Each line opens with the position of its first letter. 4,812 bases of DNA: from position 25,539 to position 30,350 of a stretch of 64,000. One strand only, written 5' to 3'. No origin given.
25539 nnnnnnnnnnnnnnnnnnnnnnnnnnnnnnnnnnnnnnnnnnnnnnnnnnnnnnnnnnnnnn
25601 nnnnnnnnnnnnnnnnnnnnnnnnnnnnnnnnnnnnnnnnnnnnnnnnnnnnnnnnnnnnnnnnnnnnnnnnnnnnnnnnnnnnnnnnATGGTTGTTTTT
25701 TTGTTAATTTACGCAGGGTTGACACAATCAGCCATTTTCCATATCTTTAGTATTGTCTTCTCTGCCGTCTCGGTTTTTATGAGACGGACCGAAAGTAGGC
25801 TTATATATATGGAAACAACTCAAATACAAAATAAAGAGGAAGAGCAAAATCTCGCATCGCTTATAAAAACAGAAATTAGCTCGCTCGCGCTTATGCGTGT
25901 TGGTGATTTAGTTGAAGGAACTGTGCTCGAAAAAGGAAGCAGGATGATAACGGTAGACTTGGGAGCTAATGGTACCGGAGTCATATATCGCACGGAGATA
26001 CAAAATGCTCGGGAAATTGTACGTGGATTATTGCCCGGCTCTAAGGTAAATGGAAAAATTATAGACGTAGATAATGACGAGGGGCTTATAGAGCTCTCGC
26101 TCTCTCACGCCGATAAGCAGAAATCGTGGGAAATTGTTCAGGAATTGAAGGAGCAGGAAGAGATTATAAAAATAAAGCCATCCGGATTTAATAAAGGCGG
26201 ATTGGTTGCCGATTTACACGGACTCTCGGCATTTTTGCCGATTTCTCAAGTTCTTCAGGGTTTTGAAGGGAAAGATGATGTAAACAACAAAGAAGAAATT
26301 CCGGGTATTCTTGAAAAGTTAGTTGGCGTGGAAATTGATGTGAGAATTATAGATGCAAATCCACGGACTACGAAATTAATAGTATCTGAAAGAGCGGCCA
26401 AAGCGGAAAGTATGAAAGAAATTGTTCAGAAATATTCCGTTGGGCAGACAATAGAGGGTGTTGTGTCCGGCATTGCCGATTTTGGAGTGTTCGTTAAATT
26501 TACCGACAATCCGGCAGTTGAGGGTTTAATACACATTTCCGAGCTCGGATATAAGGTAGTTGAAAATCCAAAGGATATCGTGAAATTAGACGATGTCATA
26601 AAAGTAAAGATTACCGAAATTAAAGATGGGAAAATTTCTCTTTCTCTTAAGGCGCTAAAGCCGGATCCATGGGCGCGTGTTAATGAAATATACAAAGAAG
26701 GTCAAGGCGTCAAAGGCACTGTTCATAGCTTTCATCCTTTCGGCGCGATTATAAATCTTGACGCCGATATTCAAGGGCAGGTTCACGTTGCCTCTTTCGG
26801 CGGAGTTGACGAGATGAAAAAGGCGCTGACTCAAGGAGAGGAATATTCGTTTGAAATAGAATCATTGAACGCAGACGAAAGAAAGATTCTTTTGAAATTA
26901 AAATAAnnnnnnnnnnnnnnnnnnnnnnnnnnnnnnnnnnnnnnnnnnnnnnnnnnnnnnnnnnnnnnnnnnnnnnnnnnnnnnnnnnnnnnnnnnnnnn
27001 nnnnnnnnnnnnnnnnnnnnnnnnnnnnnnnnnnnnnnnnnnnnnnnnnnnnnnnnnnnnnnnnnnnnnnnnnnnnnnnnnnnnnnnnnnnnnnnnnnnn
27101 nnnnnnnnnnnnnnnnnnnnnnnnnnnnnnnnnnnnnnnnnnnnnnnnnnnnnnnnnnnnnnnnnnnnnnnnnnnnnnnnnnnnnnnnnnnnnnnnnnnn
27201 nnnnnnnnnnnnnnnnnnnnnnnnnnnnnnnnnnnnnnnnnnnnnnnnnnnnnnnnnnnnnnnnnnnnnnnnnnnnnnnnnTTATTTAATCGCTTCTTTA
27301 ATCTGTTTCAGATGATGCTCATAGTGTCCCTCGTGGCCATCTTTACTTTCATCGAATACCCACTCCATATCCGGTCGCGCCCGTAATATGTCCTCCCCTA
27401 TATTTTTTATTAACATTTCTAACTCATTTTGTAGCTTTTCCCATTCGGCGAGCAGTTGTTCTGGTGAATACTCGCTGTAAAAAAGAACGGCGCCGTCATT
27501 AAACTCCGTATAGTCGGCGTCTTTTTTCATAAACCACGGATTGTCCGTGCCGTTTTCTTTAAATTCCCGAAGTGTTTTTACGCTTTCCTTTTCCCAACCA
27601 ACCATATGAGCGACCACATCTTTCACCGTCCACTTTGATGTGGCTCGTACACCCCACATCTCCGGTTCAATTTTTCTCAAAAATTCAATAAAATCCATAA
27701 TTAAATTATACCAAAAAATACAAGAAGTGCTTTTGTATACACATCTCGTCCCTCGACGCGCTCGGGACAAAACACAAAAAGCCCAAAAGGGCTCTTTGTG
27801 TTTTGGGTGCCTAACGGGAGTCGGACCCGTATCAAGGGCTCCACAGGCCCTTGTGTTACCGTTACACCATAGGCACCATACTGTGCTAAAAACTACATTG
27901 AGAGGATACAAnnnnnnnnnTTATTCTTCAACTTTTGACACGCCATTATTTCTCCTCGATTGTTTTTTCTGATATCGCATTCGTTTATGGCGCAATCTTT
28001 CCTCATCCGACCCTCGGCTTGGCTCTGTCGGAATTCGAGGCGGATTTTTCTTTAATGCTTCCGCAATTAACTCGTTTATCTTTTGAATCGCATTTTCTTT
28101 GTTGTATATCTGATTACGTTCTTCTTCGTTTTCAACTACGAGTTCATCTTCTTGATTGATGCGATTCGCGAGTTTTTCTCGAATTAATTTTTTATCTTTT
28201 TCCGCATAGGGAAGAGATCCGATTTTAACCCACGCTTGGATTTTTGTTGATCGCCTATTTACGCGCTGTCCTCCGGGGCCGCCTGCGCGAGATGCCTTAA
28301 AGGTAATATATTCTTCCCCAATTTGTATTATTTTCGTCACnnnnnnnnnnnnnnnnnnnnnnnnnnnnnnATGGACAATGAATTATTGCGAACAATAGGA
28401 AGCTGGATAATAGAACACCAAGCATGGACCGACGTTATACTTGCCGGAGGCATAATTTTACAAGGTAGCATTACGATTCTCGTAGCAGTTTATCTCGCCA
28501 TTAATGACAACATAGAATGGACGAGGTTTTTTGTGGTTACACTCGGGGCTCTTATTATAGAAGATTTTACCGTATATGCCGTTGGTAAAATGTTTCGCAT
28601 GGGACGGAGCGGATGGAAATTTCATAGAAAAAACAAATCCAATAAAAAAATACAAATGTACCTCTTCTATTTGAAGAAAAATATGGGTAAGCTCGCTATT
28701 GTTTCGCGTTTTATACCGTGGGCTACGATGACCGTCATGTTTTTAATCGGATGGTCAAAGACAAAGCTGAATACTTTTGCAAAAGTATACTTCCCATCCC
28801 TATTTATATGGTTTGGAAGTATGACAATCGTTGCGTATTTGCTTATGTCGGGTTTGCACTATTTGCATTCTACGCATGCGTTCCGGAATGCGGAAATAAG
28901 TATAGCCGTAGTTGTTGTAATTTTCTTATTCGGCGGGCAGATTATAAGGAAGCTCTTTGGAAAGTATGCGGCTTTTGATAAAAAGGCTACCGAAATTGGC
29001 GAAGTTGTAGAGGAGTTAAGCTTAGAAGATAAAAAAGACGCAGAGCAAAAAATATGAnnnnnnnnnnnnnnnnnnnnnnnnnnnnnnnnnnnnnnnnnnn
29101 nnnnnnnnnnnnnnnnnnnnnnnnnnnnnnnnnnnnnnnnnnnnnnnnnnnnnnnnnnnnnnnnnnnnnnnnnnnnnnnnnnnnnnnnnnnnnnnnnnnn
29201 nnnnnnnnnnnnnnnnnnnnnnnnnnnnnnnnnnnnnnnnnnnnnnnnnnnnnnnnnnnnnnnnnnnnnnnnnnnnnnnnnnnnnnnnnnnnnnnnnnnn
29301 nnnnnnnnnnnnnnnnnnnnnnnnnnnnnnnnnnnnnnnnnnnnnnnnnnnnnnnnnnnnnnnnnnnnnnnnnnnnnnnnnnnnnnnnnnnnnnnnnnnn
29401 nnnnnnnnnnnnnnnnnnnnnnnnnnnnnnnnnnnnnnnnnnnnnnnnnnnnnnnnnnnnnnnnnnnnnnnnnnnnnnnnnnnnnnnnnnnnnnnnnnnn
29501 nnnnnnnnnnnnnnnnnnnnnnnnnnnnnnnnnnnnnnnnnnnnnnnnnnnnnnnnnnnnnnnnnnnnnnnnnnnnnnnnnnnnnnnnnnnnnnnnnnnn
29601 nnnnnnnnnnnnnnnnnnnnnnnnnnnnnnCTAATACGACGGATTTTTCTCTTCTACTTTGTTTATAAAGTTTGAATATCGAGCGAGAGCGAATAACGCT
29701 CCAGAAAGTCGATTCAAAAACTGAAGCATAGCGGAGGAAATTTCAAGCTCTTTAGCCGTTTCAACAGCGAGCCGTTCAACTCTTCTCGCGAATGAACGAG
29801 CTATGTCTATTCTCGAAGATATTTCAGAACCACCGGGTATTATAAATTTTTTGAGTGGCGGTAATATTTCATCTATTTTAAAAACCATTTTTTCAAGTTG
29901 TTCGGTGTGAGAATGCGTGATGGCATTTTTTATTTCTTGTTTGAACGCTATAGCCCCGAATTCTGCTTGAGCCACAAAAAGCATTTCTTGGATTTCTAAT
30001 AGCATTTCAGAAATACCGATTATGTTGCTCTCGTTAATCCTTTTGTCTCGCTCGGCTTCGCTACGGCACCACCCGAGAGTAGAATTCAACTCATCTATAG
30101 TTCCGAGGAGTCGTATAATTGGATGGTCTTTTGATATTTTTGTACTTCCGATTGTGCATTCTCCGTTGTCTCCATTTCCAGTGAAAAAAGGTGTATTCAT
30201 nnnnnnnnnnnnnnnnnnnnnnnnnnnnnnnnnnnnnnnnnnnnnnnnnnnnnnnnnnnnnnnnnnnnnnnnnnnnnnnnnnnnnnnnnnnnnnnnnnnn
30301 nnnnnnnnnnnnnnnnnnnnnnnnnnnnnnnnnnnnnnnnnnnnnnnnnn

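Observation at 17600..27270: Three-locus intergenic repeat family with a conserved 58-nt GC-hairpin core, TTAGTT-type iteron-like arms and a conserved AT-rich promoter-like module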

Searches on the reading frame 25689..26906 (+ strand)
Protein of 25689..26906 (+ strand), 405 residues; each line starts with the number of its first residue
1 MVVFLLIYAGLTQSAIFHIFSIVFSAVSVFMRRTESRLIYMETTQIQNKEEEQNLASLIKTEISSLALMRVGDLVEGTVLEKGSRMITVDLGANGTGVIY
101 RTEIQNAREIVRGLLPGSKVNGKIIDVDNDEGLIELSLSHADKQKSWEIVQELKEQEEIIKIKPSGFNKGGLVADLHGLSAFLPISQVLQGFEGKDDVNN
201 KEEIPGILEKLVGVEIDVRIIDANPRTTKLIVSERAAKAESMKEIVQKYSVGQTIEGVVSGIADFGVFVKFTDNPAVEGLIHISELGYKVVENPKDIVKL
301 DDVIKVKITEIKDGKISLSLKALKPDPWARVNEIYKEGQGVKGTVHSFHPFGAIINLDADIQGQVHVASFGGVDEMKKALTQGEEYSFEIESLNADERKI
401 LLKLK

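Call 14: search_protein_families(library=pfam, proteins=[window:25689-26906:+])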
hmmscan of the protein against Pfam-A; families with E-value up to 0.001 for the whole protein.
window:25689-26906:+ (405 aa): 2 families
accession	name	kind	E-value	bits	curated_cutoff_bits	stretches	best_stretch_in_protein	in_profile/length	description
PF00575.29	S1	-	7.5e-28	97.2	22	3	250-320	3-73/74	S1 RNA binding domain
PF23459.1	S1_RRP5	-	0.0002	22.3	27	0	335-367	1-33/72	RRP5 S1 domain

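Call 100: list_cluster_members(proteins=[window:25689-26906:+, window:25809-26906:+, window:26968-27060:-, window:28371-29057:+, window:27921-28340:-, window:27282-27911:-])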
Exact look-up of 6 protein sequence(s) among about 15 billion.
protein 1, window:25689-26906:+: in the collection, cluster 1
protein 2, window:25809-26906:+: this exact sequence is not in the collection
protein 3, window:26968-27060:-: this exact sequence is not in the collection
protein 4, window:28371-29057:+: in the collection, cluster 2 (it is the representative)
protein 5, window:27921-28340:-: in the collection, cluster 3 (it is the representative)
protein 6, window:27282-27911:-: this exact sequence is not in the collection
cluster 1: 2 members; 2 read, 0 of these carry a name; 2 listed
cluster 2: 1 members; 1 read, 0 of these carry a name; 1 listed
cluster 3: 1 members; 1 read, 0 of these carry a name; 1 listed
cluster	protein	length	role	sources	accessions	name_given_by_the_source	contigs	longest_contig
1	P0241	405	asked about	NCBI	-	-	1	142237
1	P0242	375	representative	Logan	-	-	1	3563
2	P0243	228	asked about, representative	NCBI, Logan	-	-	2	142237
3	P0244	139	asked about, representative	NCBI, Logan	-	-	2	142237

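Call 101: find_encoding_contigs(protein=window:25779-26906:+, flank=5000, max_places=5)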
Protein window:25779-26906:+ (375 aa): 1 contig read that carries it; 1 place shown.
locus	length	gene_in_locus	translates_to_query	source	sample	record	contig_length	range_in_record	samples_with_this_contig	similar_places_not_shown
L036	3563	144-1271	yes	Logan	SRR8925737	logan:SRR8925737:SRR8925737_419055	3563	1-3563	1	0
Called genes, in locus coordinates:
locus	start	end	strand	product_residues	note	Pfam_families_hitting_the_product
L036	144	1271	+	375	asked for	PF00575:S1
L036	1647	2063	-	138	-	PF12867:DinB_2 (weak)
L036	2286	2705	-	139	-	PF00472:RF-1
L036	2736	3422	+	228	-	PF09335:VTT_dom (weak)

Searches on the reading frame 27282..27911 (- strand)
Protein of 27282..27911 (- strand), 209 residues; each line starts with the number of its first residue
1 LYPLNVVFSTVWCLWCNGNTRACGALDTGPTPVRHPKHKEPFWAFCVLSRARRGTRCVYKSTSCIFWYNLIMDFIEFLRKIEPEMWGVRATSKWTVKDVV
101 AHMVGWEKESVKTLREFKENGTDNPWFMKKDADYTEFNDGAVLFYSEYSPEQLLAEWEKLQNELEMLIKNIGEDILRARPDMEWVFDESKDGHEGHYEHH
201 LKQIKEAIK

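Call 14: search_protein_families(library=pfam, proteins=[window:27282-27911:-])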
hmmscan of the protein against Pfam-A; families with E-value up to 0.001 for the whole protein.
window:27282-27911:- (209 aa): 2 families
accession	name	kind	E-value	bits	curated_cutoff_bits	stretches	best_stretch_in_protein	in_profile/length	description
PF12867.12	DinB_2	-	6.1e-06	27.1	24.8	1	72-204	7-128/128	DinB superfamily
PF11716.13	MDMPI_N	-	0.00027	22.1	24.2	1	91-161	26-93/140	Mycothiol maleylpyruvate isomerase N-terminal domain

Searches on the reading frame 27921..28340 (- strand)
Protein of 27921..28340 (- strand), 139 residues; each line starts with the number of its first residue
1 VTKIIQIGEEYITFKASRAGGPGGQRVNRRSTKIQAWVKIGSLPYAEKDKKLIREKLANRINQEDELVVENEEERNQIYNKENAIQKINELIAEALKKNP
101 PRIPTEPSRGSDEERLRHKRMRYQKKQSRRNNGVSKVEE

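Call 97: search_protein_families(library=pfam, proteins=[window:27921-28340:-], max_evalue=0.01)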
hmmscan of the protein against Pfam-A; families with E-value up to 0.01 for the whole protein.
window:27921-28340:- (139 aa): 2 families
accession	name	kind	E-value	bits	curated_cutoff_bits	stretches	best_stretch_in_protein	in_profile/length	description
PF00472.26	RF-1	-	3.3e-14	53.3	35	1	5-128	5-110/116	RF-1 domain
PF17383.7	kleA_kleC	-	0.0074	17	25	1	32-85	3-54/76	Uncharacterized KorC regulated protein A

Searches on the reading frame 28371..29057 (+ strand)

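Call 14: search_protein_families(library=pfam, proteins=[window:28371-29057:+])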
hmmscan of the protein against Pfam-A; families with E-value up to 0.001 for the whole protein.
window:28371-29057:+ (228 aa): 1 family
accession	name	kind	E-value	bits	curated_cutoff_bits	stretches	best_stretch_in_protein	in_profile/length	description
PF09335.16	VTT_dom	-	6.2e-06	27.1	33.9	1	33-149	4-115/123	VTT domain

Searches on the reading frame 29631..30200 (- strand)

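Call 97: search_protein_families(library=pfam, proteins=[window:29631-30200:-], max_evalue=0.01)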
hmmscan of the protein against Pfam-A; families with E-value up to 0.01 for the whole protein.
window:29631-30200:- (189 aa): 1 family
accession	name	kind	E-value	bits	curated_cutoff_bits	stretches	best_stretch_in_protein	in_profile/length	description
PF01923.23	Cob_adeno_trans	-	2.4e-41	142.1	24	1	6-175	2-170/171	Cobalamin adenosyltransferase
